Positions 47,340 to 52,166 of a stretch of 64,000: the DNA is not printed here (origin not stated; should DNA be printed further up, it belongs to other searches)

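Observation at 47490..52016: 1508-aa sigma-70 protein with a roughly 1233-aa N-terminal extension of unknown function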

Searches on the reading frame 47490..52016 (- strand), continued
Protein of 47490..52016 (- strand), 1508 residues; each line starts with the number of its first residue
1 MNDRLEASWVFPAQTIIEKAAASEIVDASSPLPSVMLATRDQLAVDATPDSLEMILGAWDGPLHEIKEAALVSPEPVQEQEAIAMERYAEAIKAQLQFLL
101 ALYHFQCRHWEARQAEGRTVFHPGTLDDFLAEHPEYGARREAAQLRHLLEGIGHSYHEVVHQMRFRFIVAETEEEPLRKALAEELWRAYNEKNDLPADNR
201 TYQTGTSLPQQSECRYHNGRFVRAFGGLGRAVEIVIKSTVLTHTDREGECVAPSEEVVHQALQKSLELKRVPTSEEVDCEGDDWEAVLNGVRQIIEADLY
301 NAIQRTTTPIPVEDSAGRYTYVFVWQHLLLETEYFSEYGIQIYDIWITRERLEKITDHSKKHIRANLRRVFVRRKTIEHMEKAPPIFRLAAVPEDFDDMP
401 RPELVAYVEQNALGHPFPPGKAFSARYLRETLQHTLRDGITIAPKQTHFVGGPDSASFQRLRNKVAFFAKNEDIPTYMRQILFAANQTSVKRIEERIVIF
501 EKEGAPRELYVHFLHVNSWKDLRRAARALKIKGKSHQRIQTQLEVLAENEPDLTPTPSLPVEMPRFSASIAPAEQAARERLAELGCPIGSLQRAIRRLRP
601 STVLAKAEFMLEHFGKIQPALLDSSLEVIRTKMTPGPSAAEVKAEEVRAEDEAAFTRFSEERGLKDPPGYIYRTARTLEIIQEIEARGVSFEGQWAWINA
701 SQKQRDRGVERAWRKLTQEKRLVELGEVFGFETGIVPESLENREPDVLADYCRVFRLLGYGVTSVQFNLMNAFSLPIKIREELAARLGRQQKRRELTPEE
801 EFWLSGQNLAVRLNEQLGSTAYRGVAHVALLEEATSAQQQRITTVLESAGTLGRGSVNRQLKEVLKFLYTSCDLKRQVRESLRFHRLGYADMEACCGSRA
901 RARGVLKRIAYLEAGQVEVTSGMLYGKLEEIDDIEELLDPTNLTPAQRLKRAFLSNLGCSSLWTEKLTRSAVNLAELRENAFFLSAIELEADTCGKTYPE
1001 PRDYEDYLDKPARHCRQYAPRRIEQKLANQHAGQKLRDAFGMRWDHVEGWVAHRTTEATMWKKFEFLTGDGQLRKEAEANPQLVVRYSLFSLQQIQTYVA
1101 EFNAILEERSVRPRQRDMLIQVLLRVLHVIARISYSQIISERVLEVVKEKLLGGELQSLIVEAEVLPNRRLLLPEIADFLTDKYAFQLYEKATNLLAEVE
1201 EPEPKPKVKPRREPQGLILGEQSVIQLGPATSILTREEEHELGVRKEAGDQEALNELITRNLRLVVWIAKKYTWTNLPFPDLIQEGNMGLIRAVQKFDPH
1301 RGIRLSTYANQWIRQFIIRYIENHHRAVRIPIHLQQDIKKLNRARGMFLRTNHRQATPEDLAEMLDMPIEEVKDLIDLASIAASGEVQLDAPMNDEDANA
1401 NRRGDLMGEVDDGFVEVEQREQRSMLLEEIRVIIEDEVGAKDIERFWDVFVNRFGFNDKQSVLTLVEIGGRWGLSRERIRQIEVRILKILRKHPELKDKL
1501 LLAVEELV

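Call 73: search_protein_families(library=pfam, proteins=[L013:765-1757:-, L013:38-775:+, L013:1825-2871:+, L007:8923-10935:+, L007:5071-5880:-], max_evalue=0.01)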
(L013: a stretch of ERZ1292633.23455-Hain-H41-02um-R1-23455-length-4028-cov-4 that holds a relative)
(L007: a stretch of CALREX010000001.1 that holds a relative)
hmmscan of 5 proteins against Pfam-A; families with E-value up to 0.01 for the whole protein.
L013:765-1757:- (330 aa): 5 families
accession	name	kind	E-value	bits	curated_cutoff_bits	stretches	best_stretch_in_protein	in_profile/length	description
PF13936.12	HTH_38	-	1.2e-12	47.8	27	1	4-43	3-42/44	Helix-turn-helix domain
PF00665.32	rve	-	2.1e-07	31.6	32.6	1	173-263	4-101/102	Integrase core domain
PF13565.12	HTH_32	-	2.6e-05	25.1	33.7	1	62-120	16-72/73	Homeodomain-like domain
PF11427.14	HTH_Tnp_Tc3_1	-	0.0012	19.1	21.1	1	6-39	5-38/50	Tc3 transposase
PF07876.18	Dabb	-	0.0041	18.2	25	0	200-257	2-57/96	Stress responsive A/B Barrel Domain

L013:38-775:+ (245 aa): 0 families

L013:1825-2871:+ (348 aa): 0 families

L007:8923-10935:+ (670 aa): 9 families
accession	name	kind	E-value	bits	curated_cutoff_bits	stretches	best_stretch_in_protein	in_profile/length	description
PF17757.6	UvrB_inter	-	2.1e-29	101.9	22.9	1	173-259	3-90/91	UvrB interaction domain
PF12344.14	UvrB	-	2e-20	72.8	27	1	564-606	1-43/43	Ultra-violet resistance protein B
PF00271.37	Helicase_C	-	2.3e-20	73.3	23.5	1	445-557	4-109/110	Helicase conserved C-terminal domain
PF04851.21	ResIII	-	2.3e-12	47.6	22.5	1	24-98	3-82/164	Type III restriction enzyme, res subunit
PF02151.25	UVR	-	4.7e-09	36.1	21.5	1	633-667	2-36/36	UvrB/uvrC motif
PF00270.35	DEAD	-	0.00026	21.2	26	1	31-96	6-72/167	DEAD/DEAH box helicase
PF13604.12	AAA_30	-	0.0011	19.2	27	1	35-88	9-65/191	AAA domain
PF13245.12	AAA_19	-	0.0013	19.4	25.1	0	43-72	10-39/134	AAA domain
PF13401.12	AAA_22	-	0.0084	16.9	27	0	43-146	4-83/130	AAA domain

L007:5071-5880:- (269 aa): 1 family
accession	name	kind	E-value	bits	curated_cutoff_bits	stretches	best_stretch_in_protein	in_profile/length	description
PF00459.30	Inositol_P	-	1.4e-71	241.6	27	1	3-267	5-267/271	Inositol monophosphatase family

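Call 94: find_related_loci(query=A6, collection=viral_contigs, flank=5000)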
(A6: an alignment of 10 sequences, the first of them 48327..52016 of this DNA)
Query A6 (1230 aa) in viral_contigs; peptide patterns used: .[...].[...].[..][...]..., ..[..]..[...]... (x = any residue, [..] = any of these).
27 stretches matched a pattern, but none encodes a relative of the query by tblastn (E <= 1e-3).
